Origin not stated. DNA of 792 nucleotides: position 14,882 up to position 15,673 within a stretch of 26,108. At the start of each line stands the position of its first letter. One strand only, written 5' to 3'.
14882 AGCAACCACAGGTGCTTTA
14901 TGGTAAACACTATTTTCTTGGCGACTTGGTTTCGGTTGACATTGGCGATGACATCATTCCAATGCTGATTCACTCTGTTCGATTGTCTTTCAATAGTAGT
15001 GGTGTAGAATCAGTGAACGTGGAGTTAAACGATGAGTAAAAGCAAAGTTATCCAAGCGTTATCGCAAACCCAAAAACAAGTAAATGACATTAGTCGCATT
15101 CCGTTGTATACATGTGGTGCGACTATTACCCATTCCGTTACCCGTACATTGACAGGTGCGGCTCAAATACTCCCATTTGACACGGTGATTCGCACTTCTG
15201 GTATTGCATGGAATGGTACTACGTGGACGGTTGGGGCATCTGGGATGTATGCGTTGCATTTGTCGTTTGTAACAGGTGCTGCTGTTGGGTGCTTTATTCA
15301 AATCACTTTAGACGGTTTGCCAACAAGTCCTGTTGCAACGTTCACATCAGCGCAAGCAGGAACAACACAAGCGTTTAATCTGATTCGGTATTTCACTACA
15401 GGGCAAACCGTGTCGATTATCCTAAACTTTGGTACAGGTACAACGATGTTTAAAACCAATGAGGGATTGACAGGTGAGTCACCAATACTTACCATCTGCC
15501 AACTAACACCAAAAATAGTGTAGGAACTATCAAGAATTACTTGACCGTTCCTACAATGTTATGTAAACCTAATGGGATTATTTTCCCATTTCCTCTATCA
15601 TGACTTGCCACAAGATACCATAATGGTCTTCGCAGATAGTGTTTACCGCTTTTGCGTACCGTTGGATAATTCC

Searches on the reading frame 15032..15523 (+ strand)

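Call 23: search_protein_families(library=pfam, proteins=[window:15032-15523:+], max_evalue=0.01)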
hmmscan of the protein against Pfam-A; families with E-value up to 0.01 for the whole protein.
window:15032-15523:+ (163 aa): 1 family
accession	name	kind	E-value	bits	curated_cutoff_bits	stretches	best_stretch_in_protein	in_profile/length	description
PF18573.7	BclA_C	-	6.8e-05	23.2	38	1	36-138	11-112/128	BclA C-terminal domain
